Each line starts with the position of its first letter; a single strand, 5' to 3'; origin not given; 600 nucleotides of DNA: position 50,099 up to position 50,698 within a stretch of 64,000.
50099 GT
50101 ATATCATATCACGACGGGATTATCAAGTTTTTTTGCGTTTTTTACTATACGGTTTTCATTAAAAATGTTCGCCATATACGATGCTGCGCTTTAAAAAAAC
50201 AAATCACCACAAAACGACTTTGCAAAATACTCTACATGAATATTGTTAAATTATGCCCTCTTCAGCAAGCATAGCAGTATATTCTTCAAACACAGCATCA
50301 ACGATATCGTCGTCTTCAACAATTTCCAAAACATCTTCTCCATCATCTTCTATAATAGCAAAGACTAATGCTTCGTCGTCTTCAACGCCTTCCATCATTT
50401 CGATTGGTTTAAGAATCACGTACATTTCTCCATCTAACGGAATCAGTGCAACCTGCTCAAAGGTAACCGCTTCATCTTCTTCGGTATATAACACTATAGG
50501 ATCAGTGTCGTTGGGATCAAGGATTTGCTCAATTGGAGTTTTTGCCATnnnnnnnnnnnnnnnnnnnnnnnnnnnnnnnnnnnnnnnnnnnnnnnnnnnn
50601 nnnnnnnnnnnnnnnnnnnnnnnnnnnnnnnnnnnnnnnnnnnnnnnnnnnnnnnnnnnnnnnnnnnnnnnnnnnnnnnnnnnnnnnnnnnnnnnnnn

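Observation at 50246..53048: AT-rich two-gene islet: tandem-TIR / Sel1-TPR protein plus a hyper-acidic DUF1292-like partner (candidate undescribed TIR system)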

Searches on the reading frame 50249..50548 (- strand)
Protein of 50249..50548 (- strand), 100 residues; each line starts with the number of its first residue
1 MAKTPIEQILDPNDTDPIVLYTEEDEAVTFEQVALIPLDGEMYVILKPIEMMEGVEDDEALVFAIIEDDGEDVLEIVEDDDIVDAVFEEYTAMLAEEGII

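Call 3: search_protein_families(library=pfam, proteins=[window:50249-50548:-], max_evalue=1)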
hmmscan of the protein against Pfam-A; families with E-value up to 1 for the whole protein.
window:50249-50548:- (100 aa): 1 family
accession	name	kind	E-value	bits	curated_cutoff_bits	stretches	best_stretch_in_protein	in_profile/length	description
PF06949.16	DUF1292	-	1e-09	39.6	24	1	23-95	1-75/75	Protein of unknown function (DUF1292)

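Call 4: search_protein_families(library=padloc, proteins=[window:50249-50548:-], max_evalue=1)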
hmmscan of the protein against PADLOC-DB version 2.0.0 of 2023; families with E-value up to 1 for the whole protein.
window:50249-50548:- (100 aa): 0 families

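Call 5: search_protein_families(library=ncbifam, proteins=[window:50249-50548:-], max_evalue=1)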
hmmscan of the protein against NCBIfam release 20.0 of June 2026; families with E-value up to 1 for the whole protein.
window:50249-50548:- (100 aa): 3 families
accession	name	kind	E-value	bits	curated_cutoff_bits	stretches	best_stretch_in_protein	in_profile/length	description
NF010218.0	PRK13678.2-1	equivalog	7.4e-08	32.7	96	1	22-94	11-82/83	hypothetical protein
NF010220.0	PRK13678.2-3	equivalog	2.2e-05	24.7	111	1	13-97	3-83/84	hypothetical protein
NF007664.1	PRK10337.1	equivalog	0.064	11.9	475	1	46-78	64-96/442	quorum sensing histidine kinase QseC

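Call 12: search_solved_structures(query=window:50249-50548:-, max_evalue=10, show_alignments=2)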
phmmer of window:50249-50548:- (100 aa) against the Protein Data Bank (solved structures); distinct sequences matched with E-value up to 10: 0.

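Call 29: find_homologous_proteins(query=window:50249-50548:-, max_evalue=0.001)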
Query window:50249-50548:- (100 aa): 33 proteins with E <= 0.001 among 38 candidates.
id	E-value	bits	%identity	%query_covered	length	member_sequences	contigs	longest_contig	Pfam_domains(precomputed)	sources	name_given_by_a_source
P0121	3.8e-50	186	98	100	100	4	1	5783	PF06949.17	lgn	-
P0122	1.3e-33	133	69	100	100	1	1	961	PF06949.17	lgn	-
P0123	1.9e-31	126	63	100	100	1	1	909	PF06949.17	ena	-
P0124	7.7e-31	124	63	97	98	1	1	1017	PF06949.17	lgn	-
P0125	8.4e-29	117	67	100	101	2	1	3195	PF06949.17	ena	-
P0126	1.3e-27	114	65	94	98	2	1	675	PF06949.17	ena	-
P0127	2.7e-27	113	62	97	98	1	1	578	PF06949.17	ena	-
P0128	1.5e-26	110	65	96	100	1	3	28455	PF06949.17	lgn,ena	-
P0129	1.7e-26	110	67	96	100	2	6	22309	PF06949.17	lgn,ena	-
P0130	3.9e-25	106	57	96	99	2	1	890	PF06949.17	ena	-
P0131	4.1e-25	106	57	96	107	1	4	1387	PF06949.17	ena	-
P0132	7.0e-25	105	59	96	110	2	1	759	PF06949.17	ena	-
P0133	1.5e-24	104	60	96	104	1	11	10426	PF06949.17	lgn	-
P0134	1.6e-24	104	60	97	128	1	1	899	PF06949.17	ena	-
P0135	3.2e-24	103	56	98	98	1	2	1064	PF06949.17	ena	-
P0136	5.8e-24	102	64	95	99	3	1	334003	-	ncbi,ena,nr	ncbi:MAG: DUF1292 domain-containing protein [Erysipelotrichales bacterium]|nr:DUF1292 domain-contain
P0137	1.1e-23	101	65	91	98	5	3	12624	PF06949.17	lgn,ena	-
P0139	3.2e-22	96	55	96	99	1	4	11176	PF06949.17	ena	-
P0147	3.6e-15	74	47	91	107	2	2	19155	PF06949.17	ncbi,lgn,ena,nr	ncbi:MAG: DUF1292 domain-containing protein [Firmicutes bacterium]|nr:DUF1292 domain-containing prot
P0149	1.1e-12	66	46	91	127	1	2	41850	PF06949.17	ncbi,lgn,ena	-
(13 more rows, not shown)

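Call 30: find_encoding_contigs(protein=P0128, flank=5000, max_places=2)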
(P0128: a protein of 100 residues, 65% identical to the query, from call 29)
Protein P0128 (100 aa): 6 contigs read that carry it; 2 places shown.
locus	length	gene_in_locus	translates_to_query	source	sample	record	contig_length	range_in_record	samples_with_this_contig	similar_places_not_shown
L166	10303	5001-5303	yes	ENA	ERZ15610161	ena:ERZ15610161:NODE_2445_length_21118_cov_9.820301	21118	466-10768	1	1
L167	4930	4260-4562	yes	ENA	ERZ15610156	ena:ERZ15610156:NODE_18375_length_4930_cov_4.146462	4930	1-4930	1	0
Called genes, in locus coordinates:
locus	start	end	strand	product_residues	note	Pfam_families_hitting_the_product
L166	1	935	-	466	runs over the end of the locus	?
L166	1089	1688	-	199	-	PF16475:DUF5052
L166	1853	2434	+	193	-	PF00156:Pribosyltran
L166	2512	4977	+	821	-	PF13676:TIR_2, PF08238:Sel1 (faint), PF13424:TPR_12 (faint), PF24885:TPR_NPHP3 (faint)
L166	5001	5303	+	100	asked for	PF06949:DUF1292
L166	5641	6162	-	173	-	-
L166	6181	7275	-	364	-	-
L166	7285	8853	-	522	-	PF03062:MBOAT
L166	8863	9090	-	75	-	-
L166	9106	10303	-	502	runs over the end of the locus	PF00501:AMP-binding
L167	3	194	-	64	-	?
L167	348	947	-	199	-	PF16475:DUF5052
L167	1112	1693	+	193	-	PF00156:Pribosyltran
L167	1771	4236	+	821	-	PF13676:TIR_2, PF08238:Sel1 (faint), PF13424:TPR_12 (faint), PF24885:TPR_NPHP3 (faint)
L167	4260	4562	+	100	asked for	PF06949:DUF1292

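Call 31: find_encoding_contigs(protein=P0129, flank=5000, max_places=2)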
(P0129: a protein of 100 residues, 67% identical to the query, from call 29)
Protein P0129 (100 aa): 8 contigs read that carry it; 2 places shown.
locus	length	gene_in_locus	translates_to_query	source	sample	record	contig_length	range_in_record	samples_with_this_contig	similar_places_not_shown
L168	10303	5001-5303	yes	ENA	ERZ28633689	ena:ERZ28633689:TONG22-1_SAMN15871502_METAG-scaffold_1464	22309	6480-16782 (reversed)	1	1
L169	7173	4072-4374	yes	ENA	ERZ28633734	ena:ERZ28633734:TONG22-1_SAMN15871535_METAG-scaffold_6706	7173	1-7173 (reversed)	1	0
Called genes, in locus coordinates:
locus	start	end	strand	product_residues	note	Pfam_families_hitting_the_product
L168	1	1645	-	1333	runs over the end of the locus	-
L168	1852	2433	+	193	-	PF00156:Pribosyltran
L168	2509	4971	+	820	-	PF13676:TIR_2, PF08238:Sel1 (faint), PF13424:TPR_12 (faint)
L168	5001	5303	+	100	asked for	PF06949:DUF1292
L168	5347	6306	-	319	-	PF21948:LplA-B_cat, PF10437:Lip_prot_lig_C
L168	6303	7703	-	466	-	PF00266:Aminotran_5 (weak), PF21478:GcvP2_C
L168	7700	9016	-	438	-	PF02347:GDC-P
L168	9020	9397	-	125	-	PF01597:GCV_H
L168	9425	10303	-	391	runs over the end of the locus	PF01571:GCV_T, PF08669:GCV_T_C (faint)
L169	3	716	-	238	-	?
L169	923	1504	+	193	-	PF00156:Pribosyltran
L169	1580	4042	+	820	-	PF13676:TIR_2, PF08238:Sel1 (faint), PF13424:TPR_12 (faint)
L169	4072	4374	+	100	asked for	PF06949:DUF1292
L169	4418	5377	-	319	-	PF21948:LplA-B_cat, PF10437:Lip_prot_lig_C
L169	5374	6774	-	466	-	PF00266:Aminotran_5 (weak), PF21478:GcvP2_C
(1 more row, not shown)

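Call 32: find_encoding_contigs(protein=P0136, flank=5000, max_places=2)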
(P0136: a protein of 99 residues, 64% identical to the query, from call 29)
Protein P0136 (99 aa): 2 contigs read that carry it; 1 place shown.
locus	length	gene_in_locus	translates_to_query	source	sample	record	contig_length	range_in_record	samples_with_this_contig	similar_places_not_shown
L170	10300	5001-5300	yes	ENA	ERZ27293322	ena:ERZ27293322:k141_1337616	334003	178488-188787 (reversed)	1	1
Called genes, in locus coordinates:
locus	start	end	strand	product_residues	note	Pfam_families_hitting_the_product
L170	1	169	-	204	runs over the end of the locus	PF08378:NERD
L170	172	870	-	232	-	PF01048:PNP_UDP_1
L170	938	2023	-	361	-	PF01820:Dala_Dala_lig_N, PF02222:ATP-grasp (weak), PF02786:CPSase_L_D2, PF07478:Dala_Dala_lig_C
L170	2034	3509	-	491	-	PF08245:Mur_ligase_M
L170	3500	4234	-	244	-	PF00561:Abhydrolase_1, PF12146:Hydrolase_4 (weak), PF03096:Ndr (weak), PF12697:Abhydrolase_6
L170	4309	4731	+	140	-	-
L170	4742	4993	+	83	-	-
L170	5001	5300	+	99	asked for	-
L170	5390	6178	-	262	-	PF02457:DAC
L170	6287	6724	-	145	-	-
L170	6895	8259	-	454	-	PF01266:DAO, PF13450:NAD_binding_8 (faint), PF00355:Rieske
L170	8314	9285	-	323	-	-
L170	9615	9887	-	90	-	-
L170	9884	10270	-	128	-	-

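Call 33: find_encoding_contigs(protein=P0147, flank=5000, max_places=2)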
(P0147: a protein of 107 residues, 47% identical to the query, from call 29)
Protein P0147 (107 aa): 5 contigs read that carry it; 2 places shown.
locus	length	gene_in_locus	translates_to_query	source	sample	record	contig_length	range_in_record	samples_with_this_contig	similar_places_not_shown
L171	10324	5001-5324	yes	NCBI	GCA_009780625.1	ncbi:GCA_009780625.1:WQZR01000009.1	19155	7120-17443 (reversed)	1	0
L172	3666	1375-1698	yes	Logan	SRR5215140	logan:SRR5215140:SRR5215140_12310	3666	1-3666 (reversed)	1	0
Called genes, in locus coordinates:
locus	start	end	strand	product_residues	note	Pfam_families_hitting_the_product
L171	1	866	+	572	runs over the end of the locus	PF02463:SMC_N, PF13175:AAA_15 (faint), PF13476:AAA_23 (faint)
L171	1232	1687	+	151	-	PF00383:dCMP_cyt_deam_1, PF14437:MafB19-deam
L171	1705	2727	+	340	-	PF05580:Peptidase_S55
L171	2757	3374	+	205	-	-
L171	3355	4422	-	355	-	PF03033:Glyco_transf_28, PF13528:Glyco_trans_1_3 (weak), PF04101:Glyco_tran_28_C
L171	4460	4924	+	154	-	PF03652:RuvX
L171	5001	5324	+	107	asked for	PF06949:DUF1292 (weak)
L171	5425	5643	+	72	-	-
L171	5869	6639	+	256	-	PF00318:Ribosomal_S2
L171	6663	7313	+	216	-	PF00889:EF_TS, PF25025:EF-Ts_N (weak)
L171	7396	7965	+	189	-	PF01765:RRF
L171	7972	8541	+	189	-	-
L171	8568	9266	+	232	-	PF01255:Prenyltransf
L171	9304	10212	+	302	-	PF01148:CTP_transf_1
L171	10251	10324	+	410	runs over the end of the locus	PF02163:Peptidase_M50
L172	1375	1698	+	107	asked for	PF06949:DUF1292 (weak)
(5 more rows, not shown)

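Call 34: find_encoding_contigs(protein=P0149, flank=5000, max_places=2)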
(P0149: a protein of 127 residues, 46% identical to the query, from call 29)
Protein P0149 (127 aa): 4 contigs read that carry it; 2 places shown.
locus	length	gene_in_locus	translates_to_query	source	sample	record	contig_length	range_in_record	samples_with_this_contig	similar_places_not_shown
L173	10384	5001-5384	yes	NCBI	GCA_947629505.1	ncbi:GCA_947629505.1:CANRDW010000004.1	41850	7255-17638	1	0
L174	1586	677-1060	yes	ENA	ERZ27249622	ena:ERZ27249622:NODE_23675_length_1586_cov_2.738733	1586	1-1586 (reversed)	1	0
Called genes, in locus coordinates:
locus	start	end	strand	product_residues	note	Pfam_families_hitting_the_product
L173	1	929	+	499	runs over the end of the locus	-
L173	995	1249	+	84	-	PF10960:Holin_BhlA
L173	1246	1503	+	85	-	PF04531:Phage_holin_1 (weak)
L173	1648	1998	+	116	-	-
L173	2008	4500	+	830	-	PF02739:5_3_exonuc_N, PF01367:5_3_exonuc, PF01612:DNA_pol_A_exo1 (weak), PF00476:DNA_pol_A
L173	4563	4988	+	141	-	PF03652:RuvX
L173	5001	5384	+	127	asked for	PF06949:DUF1292 (weak)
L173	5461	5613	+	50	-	-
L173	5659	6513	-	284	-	PF00849:PseudoU_synth_2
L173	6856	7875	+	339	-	PF02912:Phe_tRNA-synt_N, PF01409:tRNA-synt_2d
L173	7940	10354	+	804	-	PF01588:tRNA_bind, PF03483:B3_4, PF03484:B5, PF17759:tRNA_synthFbeta, PF03147:FDX-ACB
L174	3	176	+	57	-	?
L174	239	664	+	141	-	PF03652:RuvX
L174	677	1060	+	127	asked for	PF06949:DUF1292 (weak)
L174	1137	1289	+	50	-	-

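Call 47: predict_structure(alignment_id=A4)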
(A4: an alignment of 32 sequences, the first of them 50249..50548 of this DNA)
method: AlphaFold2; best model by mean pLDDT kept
length: 100 residues; sequences in the alignment: 32
mean_pLDDT: 86.0   pTM: 0.74
mean pLDDT of the five models: 86.0, 84.7, 84.0, 83.5, 82.6
residues with pLDDT >= 90: 37; 70-90: 59; 50-70: 4; < 50: 0
segments of 3 or more residues with pLDDT < 50: none
pLDDT, mean of each block of 10 residues (from residue 1): 81 85 85 90 91 75 89 89 93 83
secondary structure, 60 per line:
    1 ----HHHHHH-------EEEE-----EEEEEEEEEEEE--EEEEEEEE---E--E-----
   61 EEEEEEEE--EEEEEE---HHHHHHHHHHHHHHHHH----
elements in order: H5-10 E18-21 E27-38 E41-48 E61-68 E71-76 H80-96

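Call 51: fold_search(model_id=the predicted structure, library=pdb)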
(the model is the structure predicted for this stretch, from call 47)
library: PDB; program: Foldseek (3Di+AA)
matches with E <= 10: 258; with E <= 0.001: 0
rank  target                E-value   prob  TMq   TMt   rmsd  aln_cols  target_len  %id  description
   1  9da7                  5.6e-01  0.13  0.22  0.15   7.6        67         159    9  Human norovirus GII.4 Houston protease in complex with rupintrivir (released 2025-02-19)
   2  2m89_MODEL_1_A        7.9e-01  0.35  0.33  0.26  11.8        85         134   12  Solution structure of the Aha1 dimer from Colwellia psychrerythraea (released 2013-09-04)
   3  6vip_A                1.2e+00  0.23  0.26  0.23   9.9        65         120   14  TUDOR DOMAIN OF TUMOR SUPPRESSOR P53BP1 WITH MFP-6008 (released 2020-02-12)
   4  3bg3_B                1.2e+00  0.16  0.26  0.05   9.9        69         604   12  Crystal Structure of Human Pyruvate Carboxylase (missing the biotin carboxylase domain at the N-terminus) (released 2008-02-26)
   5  4x34_B                1.2e+00  0.25  0.28  0.24   9.7        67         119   13  Crystal structure of the 53BP1 tandem tudor domain in complex with p53K381acK382me2 (released 2015-03-04)
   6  5vyw_C                1.4e+00  0.20  0.25  0.03   8.5        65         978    8  Crystal structure of Lactococcus lactis pyruvate carboxylase (released 2017-08-16)
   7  6my0_B                1.5e+00  0.23  0.28  0.25   9.8        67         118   12  Structure of 53BP1 Tandem Tudor domains with E1549P and D1550N mutations (released 2019-11-27)
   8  5vyw_A                1.6e+00  0.14  0.24  0.03   9.8        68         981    9  Crystal structure of Lactococcus lactis pyruvate carboxylase (released 2017-08-16)
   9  4x2x                  1.6e+00  0.06  0.17  0.12   9.3        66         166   12  Crystal structure of the Murine Norovirus NS6 protease (inactive C139A mutant) with a C-terminal extension to include re (released 2015-02-18)
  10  2fyr                  1.7e+00  0.05  0.18  0.13   8.6        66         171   12  Crystal Structure of Norwalk Virus Protease grown in the presence of AEBSF (released 2006-07-25)
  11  8swj_C                1.8e+00  0.20  0.27  0.22   9.7        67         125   13  Co-crystal structure of 53BP1 tandem Tudor domains in complex with UNC8531 (released 2023-08-02)
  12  4pll_A                1.9e+00  0.38  0.33  0.53   3.5        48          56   14  Structure of the chromodaomain of MRG2 in complex with H3K36me3 (released 2015-07-22)
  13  7nru                  1.9e+00  0.06  0.19  0.11   8.5        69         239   12  Structure of a natural chimera of meningococcal factor H binding protein belonging to NL096 strain (released 2022-06-08)
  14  3lh0_A                2.0e+00  0.21  0.27  0.23  10.0        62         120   10  Crystal structure of the 53BP1 tandem tudor domain in complex with p53K372me2 (released 2010-03-23)
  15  5vz0_D                2.0e+00  0.14  0.25  0.03  10.2        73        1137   11  Crystal structure of Lactococcus lactis pyruvate carboxylase G746A mutant in complex with cyclic-di-AMP (released 2017-08-16)
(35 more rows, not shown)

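Call 68: find_encoding_contigs(protein=P0133, flank=4000, max_places=3)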
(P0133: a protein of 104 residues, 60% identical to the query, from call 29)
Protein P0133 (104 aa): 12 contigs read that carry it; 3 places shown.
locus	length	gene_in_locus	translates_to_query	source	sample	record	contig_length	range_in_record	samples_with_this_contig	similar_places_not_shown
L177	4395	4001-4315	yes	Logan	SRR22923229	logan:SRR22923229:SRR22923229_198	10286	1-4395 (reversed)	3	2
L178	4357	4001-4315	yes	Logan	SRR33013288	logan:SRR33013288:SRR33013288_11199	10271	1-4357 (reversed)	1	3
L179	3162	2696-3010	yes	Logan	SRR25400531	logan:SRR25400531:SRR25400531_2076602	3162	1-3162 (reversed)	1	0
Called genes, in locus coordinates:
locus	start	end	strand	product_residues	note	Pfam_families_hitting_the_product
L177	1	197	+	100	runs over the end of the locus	PF00085:Thioredoxin, PF14595:Thioredoxin_9 (weak), PF13098:Thioredoxin_2 (weak), PF13192:Thioredoxin_3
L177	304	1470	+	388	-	PF00266:Aminotran_5, PF01212:Beta_elim_lyase (weak)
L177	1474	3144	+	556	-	PF01592:NifU_N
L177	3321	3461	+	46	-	-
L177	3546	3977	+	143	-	PF03652:RuvX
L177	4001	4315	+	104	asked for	PF06949:DUF1292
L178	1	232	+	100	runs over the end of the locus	PF00085:Thioredoxin, PF14595:Thioredoxin_9, PF13098:Thioredoxin_2 (weak), PF13192:Thioredoxin_3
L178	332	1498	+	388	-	PF00266:Aminotran_5, PF01212:Beta_elim_lyase (weak)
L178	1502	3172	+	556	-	PF01592:NifU_N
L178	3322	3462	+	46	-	-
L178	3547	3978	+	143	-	PF03652:RuvX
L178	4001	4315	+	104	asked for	PF06949:DUF1292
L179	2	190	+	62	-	?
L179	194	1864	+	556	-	PF01592:NifU_N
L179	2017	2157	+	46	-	-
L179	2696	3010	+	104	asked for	PF06949:DUF1292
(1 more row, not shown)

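Call 69: find_encoding_contigs(protein=P0137, flank=4000, max_places=3)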
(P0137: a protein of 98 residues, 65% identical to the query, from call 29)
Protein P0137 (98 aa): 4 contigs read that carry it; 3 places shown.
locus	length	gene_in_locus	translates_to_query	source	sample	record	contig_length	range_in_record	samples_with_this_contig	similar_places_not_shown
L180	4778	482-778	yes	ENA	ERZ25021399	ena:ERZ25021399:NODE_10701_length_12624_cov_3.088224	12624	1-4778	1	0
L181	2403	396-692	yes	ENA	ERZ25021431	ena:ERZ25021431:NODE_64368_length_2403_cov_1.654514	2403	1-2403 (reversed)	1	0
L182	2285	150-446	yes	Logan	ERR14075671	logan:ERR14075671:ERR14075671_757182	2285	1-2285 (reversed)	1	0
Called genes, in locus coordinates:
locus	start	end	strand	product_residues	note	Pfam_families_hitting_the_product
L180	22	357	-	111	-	-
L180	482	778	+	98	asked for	PF06949:DUF1292 (weak)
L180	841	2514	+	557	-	PF19127:Choline_bind_3 (faint)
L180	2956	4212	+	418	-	PF01408:GFO_IDH_MocA, PF02894:GFO_IDH_MocA_C (weak), PF22725:GFO_IDH_MocA_C3 (weak)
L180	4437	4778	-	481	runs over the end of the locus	PF00834:Ribul_P_3_epim, PF03009:GDPD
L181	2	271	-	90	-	?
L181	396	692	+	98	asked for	PF06949:DUF1292 (weak)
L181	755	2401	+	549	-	?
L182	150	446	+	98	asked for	PF06949:DUF1292 (weak)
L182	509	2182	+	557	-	PF19127:Choline_bind_3 (faint)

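Call 70: find_encoding_contigs(protein=P0139, flank=4000, max_places=3)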
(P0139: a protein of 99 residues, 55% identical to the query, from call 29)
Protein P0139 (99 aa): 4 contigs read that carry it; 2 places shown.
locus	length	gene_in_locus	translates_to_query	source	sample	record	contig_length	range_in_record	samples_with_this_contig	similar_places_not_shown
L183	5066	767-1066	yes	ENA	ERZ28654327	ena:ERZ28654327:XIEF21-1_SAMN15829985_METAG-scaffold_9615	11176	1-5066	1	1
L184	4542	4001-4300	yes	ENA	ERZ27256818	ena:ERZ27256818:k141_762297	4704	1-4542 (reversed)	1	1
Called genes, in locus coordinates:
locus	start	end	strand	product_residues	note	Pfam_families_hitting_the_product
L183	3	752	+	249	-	?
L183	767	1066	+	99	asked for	PF06949:DUF1292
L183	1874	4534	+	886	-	PF00690:Cation_ATPase_N, PF00122:E1-E2_ATPase, PF00702:Hydrolase, PF13246:Cation_ATPase, PF12710:HAD (faint), PF00689:Cation_ATPase_C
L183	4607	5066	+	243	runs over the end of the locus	PF20260:PUA_4, PF04452:Methyltrans_RNA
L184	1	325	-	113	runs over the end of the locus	-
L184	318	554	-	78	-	-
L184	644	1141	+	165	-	PF00149:Metallophos, PF12850:Metallophos_2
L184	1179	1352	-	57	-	-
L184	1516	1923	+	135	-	-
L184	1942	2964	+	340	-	PF01522:Polysacc_deac_1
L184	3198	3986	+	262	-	PF03747:ADP_ribosyl_GH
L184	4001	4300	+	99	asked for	PF06949:DUF1292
